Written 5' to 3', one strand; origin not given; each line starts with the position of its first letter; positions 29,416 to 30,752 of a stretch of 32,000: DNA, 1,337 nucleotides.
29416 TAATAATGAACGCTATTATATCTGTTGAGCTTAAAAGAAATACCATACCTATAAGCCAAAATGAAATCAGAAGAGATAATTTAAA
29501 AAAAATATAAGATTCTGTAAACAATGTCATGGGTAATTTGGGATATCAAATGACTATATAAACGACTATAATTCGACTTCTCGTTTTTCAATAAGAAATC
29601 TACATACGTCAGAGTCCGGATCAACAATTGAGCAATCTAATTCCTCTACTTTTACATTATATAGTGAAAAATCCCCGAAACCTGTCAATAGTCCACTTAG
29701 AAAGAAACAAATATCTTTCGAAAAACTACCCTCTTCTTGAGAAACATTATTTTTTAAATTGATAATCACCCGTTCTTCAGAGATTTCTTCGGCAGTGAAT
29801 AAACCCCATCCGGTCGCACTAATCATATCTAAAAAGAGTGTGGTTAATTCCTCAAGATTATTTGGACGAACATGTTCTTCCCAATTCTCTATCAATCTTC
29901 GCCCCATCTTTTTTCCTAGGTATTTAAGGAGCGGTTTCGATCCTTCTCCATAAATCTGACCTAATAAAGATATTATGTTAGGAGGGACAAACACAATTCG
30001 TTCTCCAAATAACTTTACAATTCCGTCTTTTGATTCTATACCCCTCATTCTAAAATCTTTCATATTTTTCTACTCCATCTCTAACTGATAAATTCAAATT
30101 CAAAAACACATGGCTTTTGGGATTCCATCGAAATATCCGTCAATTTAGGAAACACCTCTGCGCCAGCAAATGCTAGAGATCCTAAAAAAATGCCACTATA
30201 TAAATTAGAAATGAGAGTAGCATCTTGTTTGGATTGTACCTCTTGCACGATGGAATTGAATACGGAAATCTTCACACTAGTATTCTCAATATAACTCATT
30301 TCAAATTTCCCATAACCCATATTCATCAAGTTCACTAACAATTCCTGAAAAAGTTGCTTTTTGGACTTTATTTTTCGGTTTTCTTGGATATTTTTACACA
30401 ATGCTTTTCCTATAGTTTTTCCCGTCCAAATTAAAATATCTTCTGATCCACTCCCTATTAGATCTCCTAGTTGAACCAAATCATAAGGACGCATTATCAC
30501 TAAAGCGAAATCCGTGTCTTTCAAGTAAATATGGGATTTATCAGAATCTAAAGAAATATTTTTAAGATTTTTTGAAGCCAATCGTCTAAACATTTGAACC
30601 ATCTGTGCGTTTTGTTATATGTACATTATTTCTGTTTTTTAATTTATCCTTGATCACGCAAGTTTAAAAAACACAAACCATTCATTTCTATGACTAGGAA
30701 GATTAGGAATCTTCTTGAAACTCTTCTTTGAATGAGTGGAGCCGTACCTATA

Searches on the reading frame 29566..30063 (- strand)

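Call 4: search_protein_families(library=pfam, proteins=[window:29566-30063:-], max_evalue=0.1)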
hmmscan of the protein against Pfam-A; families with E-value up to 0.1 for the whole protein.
window:29566-30063:- (165 aa): 2 families
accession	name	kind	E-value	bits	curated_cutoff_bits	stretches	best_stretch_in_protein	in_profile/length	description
PF10702.14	DUF2507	-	0.0071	16.8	35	1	33-122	11-88/123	Protein of unknown function (DUF2507)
PF02830.23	V4R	-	0.052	14.1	31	0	109-159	12-61/62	V4R domain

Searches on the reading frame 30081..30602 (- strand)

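Call 4: search_protein_families(library=pfam, proteins=[window:30081-30602:-], max_evalue=0.1)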
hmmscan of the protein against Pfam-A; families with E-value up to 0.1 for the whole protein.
window:30081-30602:- (173 aa): 3 families
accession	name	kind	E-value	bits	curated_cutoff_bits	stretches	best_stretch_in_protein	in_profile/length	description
PF23448.1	CAP-like_CFAP184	-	0.044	14.4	27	1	64-103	8-47/131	CFAP184 CAP-like domain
PF10702.14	DUF2507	-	0.068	13.6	35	0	45-120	12-75/123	Protein of unknown function (DUF2507)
PF13782.11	SpoVAB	-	0.089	13.5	25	0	122-151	44-73/109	Stage V sporulation protein AB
